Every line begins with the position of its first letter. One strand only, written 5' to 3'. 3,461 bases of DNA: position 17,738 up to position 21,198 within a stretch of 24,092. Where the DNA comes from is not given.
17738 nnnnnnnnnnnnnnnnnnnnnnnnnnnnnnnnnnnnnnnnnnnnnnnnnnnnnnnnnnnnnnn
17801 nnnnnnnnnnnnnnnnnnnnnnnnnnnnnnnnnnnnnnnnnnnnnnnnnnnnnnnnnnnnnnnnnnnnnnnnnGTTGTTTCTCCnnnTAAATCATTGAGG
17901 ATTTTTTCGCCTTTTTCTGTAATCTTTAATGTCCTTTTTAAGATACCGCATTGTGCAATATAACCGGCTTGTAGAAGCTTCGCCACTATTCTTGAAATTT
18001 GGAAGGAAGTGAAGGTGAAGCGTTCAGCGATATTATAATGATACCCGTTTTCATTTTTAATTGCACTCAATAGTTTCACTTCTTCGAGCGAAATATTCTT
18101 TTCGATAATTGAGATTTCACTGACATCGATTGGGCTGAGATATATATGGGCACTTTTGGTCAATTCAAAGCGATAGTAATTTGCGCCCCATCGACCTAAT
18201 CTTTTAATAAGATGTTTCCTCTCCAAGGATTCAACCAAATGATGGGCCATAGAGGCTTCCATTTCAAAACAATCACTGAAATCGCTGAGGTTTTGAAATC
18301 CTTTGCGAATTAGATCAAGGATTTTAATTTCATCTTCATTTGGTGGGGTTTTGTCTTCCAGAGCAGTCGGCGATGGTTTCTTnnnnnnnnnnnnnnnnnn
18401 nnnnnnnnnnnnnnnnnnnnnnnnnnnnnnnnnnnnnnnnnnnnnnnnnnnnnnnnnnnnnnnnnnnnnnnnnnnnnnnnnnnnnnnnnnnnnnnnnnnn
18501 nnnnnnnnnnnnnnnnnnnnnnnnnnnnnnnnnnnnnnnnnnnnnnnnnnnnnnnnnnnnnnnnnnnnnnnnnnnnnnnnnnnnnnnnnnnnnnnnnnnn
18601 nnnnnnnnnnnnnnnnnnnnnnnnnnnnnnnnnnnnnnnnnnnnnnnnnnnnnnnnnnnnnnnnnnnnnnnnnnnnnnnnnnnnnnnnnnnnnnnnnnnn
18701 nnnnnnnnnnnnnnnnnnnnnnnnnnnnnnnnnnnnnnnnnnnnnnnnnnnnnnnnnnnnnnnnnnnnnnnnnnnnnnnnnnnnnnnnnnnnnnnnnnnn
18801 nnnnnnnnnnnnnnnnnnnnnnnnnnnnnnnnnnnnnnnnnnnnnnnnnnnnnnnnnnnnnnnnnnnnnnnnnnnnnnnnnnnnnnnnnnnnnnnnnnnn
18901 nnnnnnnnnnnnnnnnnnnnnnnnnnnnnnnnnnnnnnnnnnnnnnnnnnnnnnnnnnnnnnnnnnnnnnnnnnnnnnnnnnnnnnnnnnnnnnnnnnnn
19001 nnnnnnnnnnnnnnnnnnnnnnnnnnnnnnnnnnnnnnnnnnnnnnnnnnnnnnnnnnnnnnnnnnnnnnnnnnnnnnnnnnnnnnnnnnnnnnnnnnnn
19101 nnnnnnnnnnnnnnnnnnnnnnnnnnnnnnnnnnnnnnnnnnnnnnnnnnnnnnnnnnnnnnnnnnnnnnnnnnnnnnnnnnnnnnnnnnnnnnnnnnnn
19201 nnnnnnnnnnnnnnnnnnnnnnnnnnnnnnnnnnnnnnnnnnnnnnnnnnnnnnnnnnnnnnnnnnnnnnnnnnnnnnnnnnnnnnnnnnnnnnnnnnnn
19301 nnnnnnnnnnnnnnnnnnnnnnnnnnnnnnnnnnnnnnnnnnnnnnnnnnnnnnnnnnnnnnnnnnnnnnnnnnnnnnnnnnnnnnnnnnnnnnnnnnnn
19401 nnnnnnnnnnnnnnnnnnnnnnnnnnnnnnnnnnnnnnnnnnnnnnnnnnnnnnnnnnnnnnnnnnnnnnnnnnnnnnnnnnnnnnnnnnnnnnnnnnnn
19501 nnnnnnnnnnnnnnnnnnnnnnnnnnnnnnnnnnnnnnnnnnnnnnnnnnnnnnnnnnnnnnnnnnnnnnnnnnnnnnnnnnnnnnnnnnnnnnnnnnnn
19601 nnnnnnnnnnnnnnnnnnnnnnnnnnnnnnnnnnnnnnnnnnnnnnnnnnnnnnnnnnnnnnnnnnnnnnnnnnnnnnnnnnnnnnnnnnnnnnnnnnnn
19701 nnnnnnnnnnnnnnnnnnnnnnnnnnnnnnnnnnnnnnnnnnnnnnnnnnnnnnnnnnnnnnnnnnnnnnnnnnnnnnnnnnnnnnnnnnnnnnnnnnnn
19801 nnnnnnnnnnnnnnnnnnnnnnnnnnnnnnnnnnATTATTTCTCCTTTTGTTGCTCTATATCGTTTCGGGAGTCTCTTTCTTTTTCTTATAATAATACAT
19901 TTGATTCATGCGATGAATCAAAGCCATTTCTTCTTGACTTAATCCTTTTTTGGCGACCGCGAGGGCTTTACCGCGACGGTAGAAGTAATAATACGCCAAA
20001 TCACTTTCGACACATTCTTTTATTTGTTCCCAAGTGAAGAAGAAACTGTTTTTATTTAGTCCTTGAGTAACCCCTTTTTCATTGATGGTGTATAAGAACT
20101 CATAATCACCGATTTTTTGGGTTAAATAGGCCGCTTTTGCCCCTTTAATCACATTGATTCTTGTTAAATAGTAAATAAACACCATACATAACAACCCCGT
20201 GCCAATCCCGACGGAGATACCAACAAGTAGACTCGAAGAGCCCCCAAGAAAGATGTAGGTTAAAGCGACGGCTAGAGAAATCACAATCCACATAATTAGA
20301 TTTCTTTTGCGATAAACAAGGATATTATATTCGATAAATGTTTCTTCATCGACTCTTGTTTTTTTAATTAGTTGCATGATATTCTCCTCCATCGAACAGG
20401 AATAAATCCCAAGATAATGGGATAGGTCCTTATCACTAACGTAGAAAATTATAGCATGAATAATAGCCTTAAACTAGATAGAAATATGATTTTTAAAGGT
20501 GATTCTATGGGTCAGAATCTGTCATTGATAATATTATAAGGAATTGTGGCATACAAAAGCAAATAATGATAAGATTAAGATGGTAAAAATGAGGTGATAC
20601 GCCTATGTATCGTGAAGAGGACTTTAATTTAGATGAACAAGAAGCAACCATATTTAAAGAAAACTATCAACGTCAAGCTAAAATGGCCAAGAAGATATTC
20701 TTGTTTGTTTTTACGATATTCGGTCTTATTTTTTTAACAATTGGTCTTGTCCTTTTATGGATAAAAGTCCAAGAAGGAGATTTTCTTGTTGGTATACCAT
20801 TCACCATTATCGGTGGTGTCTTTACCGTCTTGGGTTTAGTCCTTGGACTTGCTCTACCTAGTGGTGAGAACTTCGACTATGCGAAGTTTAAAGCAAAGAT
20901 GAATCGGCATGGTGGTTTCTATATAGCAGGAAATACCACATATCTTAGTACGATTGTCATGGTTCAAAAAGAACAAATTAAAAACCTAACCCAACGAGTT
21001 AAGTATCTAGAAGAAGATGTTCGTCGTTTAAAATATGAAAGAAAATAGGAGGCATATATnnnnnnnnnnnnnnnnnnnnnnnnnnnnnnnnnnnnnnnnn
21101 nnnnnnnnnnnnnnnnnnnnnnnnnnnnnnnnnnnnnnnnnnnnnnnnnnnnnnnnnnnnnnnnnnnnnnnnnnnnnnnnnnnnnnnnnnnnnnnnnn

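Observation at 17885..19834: Sodium:solute symporter fused to tandem winged-helix domains: candidate one-component membrane transceptor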

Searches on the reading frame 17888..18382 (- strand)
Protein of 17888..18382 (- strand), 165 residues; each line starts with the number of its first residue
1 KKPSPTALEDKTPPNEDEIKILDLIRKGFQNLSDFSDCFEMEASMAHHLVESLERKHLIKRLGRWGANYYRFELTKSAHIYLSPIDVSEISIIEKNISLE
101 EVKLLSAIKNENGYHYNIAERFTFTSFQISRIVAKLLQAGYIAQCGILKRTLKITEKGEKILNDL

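Call 7: search_solved_structures(query=window:17888-18382:-, max_evalue=10, show_alignments=3)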
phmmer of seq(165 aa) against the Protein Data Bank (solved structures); distinct sequences matched with E-value up to 10: 0.

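Call 50: search_solved_structures(query=A4, max_evalue=10, show_alignments=3)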
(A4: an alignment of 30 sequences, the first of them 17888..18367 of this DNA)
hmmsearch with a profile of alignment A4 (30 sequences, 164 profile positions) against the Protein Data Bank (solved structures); distinct sequences matched with E-value up to 10: 114 (the best 60 are shown).
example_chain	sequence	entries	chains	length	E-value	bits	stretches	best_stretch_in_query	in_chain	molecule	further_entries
6kta_A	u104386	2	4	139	2.4e-05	27.5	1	21-62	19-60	HTH-type transcriptional regulator MntR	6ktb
9qdr_A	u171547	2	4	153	2.8e-05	27.3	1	6-109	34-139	MarR family transcriptional regulator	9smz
2a61_A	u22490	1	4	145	4.2e-05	26.8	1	10-113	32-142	transcriptional regulator Tm0710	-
2eth_A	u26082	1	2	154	4.3e-05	26.7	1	21-103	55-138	transcriptional regulator, putative, Mar family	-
1uly_A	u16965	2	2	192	6.9e-05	26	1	6-56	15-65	hypothetical protein PH1932 | hypothetical transcription regulator protein, PH1932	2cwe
3nrv_A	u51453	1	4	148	0.00011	25.3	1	28-90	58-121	Putative transcriptional regulator (MarR/EmrR family)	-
4hx4_A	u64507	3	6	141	0.00019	24.6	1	8-78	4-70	TRANSCRIPTIONAL REGULATOR MNTR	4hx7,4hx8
1on1_A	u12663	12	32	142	0.00027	24.1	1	9-77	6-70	Transcriptional regulator mntR | HTH-type transcriptional regulator MntR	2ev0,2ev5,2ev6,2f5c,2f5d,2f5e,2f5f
3r60_A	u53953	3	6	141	0.00029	24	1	9-77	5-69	Transcriptional regulator mntR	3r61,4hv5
5eri_A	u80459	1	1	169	0.00031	23.9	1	86-139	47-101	MarR family transcriptional regulator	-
4hv6_A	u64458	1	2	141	0.00032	23.9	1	9-77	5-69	Transcriptional regulator MntR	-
1on2_A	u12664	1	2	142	0.00043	23.5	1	21-78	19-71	Transcriptional regulator mntR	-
4mnu_A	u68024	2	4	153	0.00048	23.3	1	29-105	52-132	SlyA-like transcription regulator | MarR family transcriptional regulator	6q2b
3f3x_A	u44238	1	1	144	0.00079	22.6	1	8-94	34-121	Transcriptional regulator, marR family, putative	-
5yhy_A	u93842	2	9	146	0.00095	22.3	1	2-85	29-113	Zinc transport transcriptional regulator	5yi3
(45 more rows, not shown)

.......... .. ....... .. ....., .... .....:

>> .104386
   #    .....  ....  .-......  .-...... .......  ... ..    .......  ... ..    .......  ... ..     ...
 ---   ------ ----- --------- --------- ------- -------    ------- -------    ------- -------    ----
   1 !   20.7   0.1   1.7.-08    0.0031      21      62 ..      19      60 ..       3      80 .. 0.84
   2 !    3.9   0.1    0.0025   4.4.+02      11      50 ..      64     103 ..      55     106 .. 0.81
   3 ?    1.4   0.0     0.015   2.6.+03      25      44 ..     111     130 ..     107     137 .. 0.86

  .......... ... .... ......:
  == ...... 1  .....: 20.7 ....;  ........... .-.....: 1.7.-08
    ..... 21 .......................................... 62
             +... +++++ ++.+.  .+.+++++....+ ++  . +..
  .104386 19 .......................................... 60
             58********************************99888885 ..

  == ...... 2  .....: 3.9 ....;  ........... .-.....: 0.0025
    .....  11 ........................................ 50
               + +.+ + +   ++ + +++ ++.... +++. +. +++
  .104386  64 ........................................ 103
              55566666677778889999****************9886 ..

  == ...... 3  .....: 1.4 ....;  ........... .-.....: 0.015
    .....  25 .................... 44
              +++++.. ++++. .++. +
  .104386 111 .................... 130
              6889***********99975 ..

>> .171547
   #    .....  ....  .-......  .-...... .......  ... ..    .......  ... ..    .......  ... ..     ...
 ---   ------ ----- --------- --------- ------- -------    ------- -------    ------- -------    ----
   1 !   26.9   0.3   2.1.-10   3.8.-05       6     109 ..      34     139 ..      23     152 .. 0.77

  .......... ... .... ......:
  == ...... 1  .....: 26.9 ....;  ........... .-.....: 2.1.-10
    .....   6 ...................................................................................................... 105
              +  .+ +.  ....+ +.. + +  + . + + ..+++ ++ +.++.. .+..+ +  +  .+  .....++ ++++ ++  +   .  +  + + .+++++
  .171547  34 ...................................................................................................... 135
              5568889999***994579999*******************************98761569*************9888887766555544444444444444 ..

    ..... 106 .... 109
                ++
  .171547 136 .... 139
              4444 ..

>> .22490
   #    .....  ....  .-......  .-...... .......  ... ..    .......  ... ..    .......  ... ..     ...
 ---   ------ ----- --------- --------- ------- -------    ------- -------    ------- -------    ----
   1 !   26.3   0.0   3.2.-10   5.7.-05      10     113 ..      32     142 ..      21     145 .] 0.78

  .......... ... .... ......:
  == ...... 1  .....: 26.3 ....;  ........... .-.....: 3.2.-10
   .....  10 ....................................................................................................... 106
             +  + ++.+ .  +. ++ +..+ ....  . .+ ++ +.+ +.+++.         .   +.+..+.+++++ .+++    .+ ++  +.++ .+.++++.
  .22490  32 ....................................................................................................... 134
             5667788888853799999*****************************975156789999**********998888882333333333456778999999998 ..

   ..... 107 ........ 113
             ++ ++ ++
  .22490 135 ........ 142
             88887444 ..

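Call 55: predict_structure(alignment_id=A4)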
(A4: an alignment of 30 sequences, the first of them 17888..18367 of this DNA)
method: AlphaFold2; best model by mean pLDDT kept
length: 160 residues; sequences in the alignment: 30
mean_pLDDT: 91.7   pTM: 0.72
mean pLDDT of the five models: 91.7, 90.7, 90.5, 89.5, 88.5
residues with pLDDT >= 90: 114; 70-90: 42; 50-70: 4; < 50: 0
segments of 3 or more residues with pLDDT < 50: none
pLDDT, mean of each block of 10 residues (from residue 1): 89 97 93 93 97 97 96 95 84 91 84 81 90 95 91 94
secondary structure, 60 per line:
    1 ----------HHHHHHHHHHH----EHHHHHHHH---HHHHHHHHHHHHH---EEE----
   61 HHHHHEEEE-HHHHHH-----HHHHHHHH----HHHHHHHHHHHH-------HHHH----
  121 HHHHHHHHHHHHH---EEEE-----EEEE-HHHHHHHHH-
elements in order: H11-21 H27-34 H38-50 E54-56 H61-65 E66-69 H71-76 H82-89 H94-105 H113-116 H121-133 E137-140 E146-149 H151-159

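Call 57: fold_search(model_id=the predicted structure, library=pdb)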
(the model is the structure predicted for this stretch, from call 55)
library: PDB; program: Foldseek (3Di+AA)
matches with E <= 10: 1777; with E <= 0.001: 2
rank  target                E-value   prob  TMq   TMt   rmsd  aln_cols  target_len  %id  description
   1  9zd6_A                3.6e-04  1.00  0.32  0.14  14.3       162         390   13  Bacterial interstrand DNA crosslink glycosylase AlkX/YcaQ bound to DNA (released 2026-01-14)
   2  9zd6_B                5.6e-04  0.99  0.29  0.14  15.1       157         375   15  Bacterial interstrand DNA crosslink glycosylase AlkX/YcaQ bound to DNA (released 2026-01-14)
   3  2z99                  1.2e-03  1.00  0.36  0.36  16.3       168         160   12  Crystal Structure of ScpB from Mycobacterium tuberculosis (released 2007-10-09)
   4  6juv_A                1.4e-03  0.97  0.29  0.25  11.7       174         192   15  Crytsal structure of ScpB derived from Pyrococcus yayanosii (released 2020-01-22)
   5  5yhz                  1.6e-03  1.00  0.38  0.42  11.2       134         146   16  Structure of Lactococcus lactis ZitR, E41A mutant (released 2017-12-06)
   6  8cll_A                1.8e-03  0.94  0.29  0.16  18.0       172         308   12  Structural insights into human TFIIIC promoter recognition (released 2023-06-21)
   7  4lln_D                2.8e-03  1.00  0.36  0.40   8.9       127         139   17  Crystal structure of S. aureus MepR-DNA complex (released 2014-05-14)
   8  9ff4_A                2.8e-03  0.99  0.39  0.35  12.5       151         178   17  The structure of G.kaustophilus T-1 ScoC-17bp dsDNA complex (released 2025-06-04)
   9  4lll_O                3.2e-03  1.00  0.36  0.43  10.6       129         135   17  Crystal structure of S. aureus MepR-DNA complex (released 2014-05-14)
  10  5yhy                  3.4e-03  1.00  0.37  0.41  11.6       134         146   16  Structure of Lactococcus lactis ZitR, C30S mutant (released 2017-12-06)
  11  3w6j_B                3.6e-03  0.98  0.33  0.32  10.3       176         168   12  Crystal structure of ScpAB core complex (released 2013-04-24)
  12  3eco_A                3.8e-03  1.00  0.37  0.43  10.4       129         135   16  Crystal structure of MepR, a transcription regulator of the Staphylococcus aureus multidrug efflux pump MepA (released 2009-02-10)
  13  4l9t_B                4.0e-03  1.00  0.44  0.51   1.7        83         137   17  Crystal structure of MepR F27L mutant from multidrug resistant S. aureus clinical isolate (released 2013-09-11)
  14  3fm5_C                4.0e-03  1.00  0.43  0.50   2.1        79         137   14  X-ray crystal structure of transcriptional regulator (MarR family) from Rhodococcus sp. RHA1 (released 2009-02-03)
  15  4ld5_A                4.0e-03  1.00  0.38  0.44   8.4       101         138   20  Crystal structure of MepR Q18P mutant from multidrug resistant S. aureus clinical isolate (released 2013-09-11)
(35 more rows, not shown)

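Call 70: search_protein_families(library=pfam, alignment_id=A4, max_evalue=0.01)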
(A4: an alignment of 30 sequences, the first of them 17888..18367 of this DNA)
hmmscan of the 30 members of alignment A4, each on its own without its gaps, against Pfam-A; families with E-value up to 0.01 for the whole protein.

A. member 1, window:17888-18367:- (160 aa): 5 families
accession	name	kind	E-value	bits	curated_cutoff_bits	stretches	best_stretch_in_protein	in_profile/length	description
PF24409.1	wHTH-PRTase_assc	-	9.7e-06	26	27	0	99-159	3-57/83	wHTH-PRTase associated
PF13463.12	HTH_27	-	0.00056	20.6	22.2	0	99-140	8-51/68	Winged helix DNA-binding domain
PF01047.28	MarR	-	0.00074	19.8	24.6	0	94-137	3-47/59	MarR family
PF14947.12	HTH_45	-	0.0012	19.3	25.5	0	99-160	11-69/77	Winged helix-turn-helix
PF12802.13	MarR_2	-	0.0074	16.9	27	0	114-139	27-52/61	MarR family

B. families by the number of members that match (of 30 scanned): 34 families (the first 25 are shown)
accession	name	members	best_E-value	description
PF13463.12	HTH_27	20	2.5e-08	Winged helix DNA-binding domain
PF24409.1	wHTH-PRTase_assc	17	4.6e-06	wHTH-PRTase associated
PF12802.13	MarR_2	15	2.9e-09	MarR family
PF14947.12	HTH_45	13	1.7e-10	Winged helix-turn-helix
PF01978.25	TrmB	8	6.3e-11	Sugar-specific transcriptional regulator TrmB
PF01047.28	MarR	8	2.7e-07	MarR family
PF13412.12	HTH_24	7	8.2e-08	Winged helix-turn-helix DNA-binding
PF25213.1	HVO_A0261_N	5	3.6e-06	HVO_A0261 N-terminal domain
PF09339.16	HTH_IclR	5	6.9e-06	IclR helix-turn-helix domain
PF13601.12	HTH_34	5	2.5e-05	Winged helix DNA-binding domain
PF09382.16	RQC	4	1.2e-06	RQC domain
PF17782.7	DprA_WH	3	0.0023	DprA winged helix domain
PF01022.26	HTH_5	2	0.00031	Bacterial regulatory protein, arsR family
PF01325.25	Fe_dep_repress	2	0.00061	Iron dependent repressor, N-terminal DNA binding domain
PF14277.12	DUF4364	2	0.0008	Domain of unknown function (DUF4364)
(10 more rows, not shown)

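Call 88: find_homologous_proteins(query=A4, max_evalue=0.001)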
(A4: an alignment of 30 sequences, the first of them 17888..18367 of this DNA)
Query A4 (30 sequences) (160 aa, profile of the alignment): 3 proteins with E <= 0.001 among 6711 candidates.
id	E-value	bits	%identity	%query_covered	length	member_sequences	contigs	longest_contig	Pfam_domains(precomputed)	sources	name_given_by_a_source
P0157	8.9e-36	141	19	87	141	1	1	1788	-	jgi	jgi:SSS family solute:Na+ symporter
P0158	5.2e-7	48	-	-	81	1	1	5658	-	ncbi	-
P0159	1.8e-4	39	-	-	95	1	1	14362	-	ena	-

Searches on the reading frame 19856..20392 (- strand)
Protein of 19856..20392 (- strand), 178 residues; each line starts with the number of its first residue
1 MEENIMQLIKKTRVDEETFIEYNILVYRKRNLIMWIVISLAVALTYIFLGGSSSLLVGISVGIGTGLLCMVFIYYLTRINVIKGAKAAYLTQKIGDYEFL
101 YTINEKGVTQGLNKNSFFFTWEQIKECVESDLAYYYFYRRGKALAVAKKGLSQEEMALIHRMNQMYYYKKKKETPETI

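Call 10: search_protein_families(library=pfam, proteins=[window:19856-20392:-], max_evalue=0.001)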
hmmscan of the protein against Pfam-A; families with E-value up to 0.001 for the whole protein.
window:19856-20392:- (178 aa): 0 families

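Call 79: search_protein_families(library=pfam, proteins=[window:19856-20392:-], max_evalue=1)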
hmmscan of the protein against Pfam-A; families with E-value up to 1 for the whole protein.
window:19856-20392:- (178 aa): 1 family
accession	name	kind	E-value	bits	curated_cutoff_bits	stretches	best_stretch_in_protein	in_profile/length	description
PF14317.12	YcxB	-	0.0026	17.9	23.3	1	113-156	11-54/61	YcxB-like protein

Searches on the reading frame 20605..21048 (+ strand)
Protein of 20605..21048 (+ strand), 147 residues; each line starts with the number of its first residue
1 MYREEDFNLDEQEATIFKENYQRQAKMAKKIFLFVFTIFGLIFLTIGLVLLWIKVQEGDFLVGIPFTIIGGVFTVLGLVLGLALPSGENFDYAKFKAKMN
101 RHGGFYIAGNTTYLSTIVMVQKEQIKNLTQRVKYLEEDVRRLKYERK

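Call 10: search_protein_families(library=pfam, proteins=[window:20605-21048:+], max_evalue=0.001)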
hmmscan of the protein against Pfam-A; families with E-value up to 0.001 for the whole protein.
window:20605-21048:+ (147 aa): 1 family
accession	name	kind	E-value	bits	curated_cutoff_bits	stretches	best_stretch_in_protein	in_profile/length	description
PF07332.16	Phage_holin_3_6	-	0.00036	21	28.4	1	21-83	26-89/116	Putative Actinobacterial Holin-X, holin superfamily III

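Call 79: search_protein_families(library=pfam, proteins=[window:20605-21048:+], max_evalue=1)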
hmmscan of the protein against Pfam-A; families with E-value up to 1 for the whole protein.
window:20605-21048:+ (147 aa): 8 families
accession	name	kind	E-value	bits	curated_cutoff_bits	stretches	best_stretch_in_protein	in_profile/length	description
PF07332.16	Phage_holin_3_6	-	0.00036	21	28.4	1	21-83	26-89/116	Putative Actinobacterial Holin-X, holin superfamily III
PF13903.11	Claudin_2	-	0.027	14.7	29.1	1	20-80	78-141/192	PMP-22/EMP/MP20/Claudin tight junction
PF01519.22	DUF16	-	0.039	14.9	40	1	115-146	40-71/104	Protein of unknown function DUF16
PF06687.17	SUR7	-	0.064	13.3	29.6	1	7-100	83-181/201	SUR7/PalI family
PF04102.17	SlyX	-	0.082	14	30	1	114-144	22-52/67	SlyX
PF09307.15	MHC2-interact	-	0.089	13.1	26.9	1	107-143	44-79/109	CLIP, MHC2 interacting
PF15471.11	TMEM171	-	0.33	10.4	27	1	20-56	9-44/320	Transmembrane protein family 171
PF14927.11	Neurensin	-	0.63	10.2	27.7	0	19-52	27-60/132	Neurensin/Transmembrane protein 74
